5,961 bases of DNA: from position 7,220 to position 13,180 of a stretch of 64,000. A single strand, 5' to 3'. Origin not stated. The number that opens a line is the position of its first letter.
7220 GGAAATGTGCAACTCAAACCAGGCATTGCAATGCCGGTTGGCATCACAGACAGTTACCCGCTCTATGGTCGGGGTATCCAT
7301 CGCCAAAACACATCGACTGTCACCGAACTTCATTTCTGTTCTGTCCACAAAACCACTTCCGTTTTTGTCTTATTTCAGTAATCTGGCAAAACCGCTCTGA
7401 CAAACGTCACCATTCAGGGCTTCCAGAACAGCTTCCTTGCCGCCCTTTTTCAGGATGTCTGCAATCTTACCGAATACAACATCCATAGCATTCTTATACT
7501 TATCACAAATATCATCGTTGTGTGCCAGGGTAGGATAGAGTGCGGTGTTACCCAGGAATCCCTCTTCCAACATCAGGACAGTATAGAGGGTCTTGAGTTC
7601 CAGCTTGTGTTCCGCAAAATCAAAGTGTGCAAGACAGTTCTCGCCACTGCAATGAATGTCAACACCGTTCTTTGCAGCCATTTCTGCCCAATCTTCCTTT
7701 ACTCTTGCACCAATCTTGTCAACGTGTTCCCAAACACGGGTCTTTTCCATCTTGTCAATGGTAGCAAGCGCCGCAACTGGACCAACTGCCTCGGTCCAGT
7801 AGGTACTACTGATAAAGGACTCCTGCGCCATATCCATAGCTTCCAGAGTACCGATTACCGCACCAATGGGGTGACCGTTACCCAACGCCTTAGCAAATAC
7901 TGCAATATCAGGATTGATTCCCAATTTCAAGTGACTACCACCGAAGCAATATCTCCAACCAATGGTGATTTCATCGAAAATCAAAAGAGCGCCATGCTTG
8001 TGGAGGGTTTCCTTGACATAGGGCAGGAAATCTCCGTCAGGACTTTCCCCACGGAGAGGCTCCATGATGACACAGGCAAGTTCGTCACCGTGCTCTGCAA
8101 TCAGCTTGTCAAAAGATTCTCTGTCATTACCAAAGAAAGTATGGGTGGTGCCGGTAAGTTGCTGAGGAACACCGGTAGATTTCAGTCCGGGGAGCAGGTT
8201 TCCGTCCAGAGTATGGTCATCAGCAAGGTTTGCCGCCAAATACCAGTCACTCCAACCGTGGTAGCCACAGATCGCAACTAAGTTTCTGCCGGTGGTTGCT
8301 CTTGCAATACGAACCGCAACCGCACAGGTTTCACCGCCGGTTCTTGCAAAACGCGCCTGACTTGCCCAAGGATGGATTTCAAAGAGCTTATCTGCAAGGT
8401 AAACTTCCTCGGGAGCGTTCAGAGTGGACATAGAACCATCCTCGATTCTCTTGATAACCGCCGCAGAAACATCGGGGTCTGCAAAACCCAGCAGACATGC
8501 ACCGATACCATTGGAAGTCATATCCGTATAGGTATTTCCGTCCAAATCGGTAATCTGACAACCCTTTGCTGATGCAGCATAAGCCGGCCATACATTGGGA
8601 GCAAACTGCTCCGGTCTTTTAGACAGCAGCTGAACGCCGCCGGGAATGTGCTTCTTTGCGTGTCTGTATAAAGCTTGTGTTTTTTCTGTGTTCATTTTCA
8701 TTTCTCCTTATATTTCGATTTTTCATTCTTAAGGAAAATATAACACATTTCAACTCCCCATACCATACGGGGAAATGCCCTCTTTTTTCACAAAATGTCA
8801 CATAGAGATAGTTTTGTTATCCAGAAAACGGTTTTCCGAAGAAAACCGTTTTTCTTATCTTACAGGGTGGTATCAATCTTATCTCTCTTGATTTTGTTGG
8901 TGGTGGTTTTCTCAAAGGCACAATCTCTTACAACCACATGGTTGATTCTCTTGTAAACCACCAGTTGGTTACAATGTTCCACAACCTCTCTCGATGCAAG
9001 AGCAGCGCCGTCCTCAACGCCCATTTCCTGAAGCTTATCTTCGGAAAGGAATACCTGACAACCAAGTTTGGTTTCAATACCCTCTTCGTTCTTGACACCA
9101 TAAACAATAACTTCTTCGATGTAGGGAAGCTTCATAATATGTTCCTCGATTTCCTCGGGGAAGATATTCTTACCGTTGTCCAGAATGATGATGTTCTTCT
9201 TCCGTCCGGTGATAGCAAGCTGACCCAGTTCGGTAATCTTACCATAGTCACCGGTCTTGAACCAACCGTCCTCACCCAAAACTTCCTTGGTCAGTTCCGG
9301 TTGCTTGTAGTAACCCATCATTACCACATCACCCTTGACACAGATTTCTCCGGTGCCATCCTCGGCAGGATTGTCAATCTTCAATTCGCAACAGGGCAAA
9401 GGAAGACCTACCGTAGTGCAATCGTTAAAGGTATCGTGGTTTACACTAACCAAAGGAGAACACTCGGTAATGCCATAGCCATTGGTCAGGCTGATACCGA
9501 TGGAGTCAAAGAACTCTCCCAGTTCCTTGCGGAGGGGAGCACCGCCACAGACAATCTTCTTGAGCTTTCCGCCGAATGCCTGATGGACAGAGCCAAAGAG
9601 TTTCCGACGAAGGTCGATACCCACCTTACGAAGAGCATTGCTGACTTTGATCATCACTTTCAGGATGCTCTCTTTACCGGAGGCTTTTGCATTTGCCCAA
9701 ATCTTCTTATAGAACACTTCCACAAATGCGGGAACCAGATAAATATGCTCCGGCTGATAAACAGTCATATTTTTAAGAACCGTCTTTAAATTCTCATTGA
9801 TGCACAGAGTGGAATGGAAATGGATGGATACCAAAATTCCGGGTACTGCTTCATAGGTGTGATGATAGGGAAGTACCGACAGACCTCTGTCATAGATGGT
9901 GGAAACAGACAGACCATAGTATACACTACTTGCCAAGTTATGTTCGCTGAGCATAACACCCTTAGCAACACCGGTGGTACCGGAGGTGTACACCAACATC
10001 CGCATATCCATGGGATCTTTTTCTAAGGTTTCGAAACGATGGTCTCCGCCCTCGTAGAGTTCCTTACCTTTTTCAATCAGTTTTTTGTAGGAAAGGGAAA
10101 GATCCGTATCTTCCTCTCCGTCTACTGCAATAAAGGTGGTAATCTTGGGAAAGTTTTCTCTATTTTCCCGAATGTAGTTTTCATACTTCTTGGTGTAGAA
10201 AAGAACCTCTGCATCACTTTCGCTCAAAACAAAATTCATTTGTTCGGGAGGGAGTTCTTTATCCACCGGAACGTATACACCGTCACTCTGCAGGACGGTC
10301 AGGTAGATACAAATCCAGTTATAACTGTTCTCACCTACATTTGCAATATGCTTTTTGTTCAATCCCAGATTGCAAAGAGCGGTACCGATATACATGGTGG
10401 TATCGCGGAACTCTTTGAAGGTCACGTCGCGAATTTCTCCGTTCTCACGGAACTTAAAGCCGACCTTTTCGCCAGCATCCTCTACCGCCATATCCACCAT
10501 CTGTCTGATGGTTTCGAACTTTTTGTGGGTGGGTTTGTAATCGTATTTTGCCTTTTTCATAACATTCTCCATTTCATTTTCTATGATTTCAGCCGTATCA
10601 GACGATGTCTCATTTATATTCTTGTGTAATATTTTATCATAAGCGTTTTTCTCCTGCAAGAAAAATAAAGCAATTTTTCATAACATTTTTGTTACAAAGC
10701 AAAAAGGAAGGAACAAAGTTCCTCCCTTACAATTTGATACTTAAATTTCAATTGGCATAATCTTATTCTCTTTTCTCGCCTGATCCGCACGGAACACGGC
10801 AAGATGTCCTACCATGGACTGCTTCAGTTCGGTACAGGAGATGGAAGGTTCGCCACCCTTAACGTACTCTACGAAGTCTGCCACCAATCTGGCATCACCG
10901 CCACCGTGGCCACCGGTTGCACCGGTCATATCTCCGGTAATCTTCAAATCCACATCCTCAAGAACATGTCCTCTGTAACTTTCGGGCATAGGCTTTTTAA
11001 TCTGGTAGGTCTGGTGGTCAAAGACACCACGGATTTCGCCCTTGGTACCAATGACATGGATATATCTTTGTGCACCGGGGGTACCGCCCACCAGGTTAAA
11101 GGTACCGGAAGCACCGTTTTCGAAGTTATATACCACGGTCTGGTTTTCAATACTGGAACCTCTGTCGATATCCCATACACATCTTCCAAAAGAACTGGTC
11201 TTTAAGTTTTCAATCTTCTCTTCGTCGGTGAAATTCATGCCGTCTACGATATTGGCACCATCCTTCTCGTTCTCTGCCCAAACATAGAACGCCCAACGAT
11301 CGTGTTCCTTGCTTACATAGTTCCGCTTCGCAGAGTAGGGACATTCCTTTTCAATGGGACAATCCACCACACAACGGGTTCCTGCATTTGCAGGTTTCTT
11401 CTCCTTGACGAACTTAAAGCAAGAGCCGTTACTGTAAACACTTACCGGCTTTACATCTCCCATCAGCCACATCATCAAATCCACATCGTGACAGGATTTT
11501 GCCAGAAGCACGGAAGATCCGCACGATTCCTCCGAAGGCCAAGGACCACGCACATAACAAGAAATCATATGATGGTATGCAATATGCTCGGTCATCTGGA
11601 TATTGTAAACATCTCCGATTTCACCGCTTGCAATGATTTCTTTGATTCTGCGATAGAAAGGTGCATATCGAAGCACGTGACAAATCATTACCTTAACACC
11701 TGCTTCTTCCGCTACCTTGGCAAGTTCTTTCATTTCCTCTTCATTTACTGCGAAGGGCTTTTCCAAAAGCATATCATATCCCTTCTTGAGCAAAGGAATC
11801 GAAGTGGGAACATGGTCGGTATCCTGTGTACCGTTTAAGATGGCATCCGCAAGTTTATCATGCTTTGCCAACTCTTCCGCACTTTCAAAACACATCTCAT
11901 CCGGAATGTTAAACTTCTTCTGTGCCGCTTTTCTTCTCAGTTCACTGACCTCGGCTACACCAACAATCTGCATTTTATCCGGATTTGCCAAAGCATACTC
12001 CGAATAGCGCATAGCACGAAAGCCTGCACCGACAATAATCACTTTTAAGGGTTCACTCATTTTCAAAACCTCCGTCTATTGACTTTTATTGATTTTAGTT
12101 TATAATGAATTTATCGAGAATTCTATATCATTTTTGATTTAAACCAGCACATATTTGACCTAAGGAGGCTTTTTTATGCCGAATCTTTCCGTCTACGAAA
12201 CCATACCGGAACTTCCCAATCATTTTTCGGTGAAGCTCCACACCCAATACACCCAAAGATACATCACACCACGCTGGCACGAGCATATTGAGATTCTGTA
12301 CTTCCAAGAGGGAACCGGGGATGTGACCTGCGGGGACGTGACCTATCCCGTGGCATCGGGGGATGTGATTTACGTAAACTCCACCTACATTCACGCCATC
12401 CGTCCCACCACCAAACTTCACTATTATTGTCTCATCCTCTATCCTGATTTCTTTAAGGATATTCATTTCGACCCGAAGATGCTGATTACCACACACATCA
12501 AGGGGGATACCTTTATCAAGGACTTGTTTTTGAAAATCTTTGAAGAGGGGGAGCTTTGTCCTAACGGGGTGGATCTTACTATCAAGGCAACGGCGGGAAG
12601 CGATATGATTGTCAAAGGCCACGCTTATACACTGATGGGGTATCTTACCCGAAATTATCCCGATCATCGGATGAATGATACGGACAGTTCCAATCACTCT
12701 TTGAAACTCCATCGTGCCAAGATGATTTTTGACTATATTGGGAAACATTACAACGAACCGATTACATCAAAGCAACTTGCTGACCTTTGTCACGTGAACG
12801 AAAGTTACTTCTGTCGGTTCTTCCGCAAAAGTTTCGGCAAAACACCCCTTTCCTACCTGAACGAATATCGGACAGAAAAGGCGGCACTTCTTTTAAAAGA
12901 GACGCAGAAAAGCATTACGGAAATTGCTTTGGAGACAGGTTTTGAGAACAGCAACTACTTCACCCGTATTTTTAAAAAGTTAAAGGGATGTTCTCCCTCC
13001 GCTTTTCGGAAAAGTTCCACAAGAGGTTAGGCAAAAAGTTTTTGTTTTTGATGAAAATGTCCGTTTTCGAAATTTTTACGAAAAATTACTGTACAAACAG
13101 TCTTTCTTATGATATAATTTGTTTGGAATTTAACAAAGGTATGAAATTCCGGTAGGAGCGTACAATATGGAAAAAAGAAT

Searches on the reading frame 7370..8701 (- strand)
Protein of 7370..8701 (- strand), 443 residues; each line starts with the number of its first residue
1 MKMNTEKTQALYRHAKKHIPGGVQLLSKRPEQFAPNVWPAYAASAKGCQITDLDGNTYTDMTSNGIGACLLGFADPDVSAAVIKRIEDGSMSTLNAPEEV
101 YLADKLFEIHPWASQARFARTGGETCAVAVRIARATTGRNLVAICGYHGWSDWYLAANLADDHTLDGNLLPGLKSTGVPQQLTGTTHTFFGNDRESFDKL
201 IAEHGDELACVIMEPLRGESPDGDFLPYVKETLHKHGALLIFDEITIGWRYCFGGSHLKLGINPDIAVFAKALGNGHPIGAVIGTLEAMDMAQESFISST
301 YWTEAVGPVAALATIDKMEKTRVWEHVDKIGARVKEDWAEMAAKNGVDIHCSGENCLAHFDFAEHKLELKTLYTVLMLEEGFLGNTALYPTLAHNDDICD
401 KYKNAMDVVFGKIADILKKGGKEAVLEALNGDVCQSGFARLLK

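Call 23: search_protein_families(library=pfam, proteins=[window:7370-8701:-], max_evalue=0.0001)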
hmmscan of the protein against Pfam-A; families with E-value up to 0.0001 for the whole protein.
window:7370-8701:- (443 aa): 1 family
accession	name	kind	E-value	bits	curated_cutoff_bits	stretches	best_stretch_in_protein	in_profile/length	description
PF00202.27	Aminotran_3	-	6.1e-40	137.6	30.5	1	41-345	12-333/403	Aminotransferase class-III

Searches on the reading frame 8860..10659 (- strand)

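Call 23: search_protein_families(library=pfam, proteins=[window:8860-10659:-], max_evalue=0.0001)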
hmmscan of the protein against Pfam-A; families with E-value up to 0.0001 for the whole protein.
window:8860-10659:- (599 aa): 1 family
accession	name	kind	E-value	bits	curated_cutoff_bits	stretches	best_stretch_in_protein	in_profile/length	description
PF00501.34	AMP-binding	-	2.9e-62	211.1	29.9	1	64-451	10-384/384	AMP-binding enzyme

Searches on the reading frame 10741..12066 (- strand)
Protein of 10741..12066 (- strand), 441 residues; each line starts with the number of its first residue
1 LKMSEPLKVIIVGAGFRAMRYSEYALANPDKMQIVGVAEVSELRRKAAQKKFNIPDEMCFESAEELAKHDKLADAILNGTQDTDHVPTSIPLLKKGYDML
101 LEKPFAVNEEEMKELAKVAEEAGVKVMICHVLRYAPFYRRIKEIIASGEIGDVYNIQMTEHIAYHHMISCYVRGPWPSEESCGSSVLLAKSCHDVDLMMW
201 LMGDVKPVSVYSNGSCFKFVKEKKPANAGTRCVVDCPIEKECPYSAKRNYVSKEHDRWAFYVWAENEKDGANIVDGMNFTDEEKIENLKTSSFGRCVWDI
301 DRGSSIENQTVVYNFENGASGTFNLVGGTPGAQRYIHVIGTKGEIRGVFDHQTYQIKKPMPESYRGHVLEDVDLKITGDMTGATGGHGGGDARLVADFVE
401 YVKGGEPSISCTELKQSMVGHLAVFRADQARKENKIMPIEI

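Call 23: search_protein_families(library=pfam, proteins=[window:10741-12066:-], max_evalue=0.0001)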
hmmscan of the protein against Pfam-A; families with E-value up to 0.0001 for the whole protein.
window:10741-12066:- (441 aa): 3 families
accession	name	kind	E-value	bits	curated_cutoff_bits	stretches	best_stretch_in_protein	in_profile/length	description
PF01408.29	GFO_IDH_MocA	-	1.7e-16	61.4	24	1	7-128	1-118/120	Oxidoreductase family, NAD-binding Rossmann fold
PF22725.1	GFO_IDH_MocA_C3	-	1.4e-15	57.8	27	1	138-211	1-71/124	GFO/IDH/MocA C-terminal domain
PF02894.22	GFO_IDH_MocA_C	-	8e-13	49.1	22.9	1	142-409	1-190/218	Oxidoreductase family, C-terminal alpha/beta domain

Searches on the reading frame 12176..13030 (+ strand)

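Call 23: search_protein_families(library=pfam, proteins=[window:12176-13030:+], max_evalue=0.0001)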
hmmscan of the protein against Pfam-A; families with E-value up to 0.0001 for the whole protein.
window:12176-13030:+ (284 aa): 4 families
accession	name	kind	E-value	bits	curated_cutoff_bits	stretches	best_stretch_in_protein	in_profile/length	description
PF12833.13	HTH_18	-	9.1e-24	84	33.6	1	201-279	1-79/80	Helix-turn-helix domain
PF00165.29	HTH_AraC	-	1e-20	73.8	26.6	2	243-279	7-42/42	Bacterial regulatory helix-turn-helix proteins, AraC family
PF02311.25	AraC_binding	-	5.8e-12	46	21.1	1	22-97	8-85/135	AraC-like ligand binding domain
PF07883.17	Cupin_2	-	3.4e-08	33.5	27.2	1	30-79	11-60/70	Cupin domain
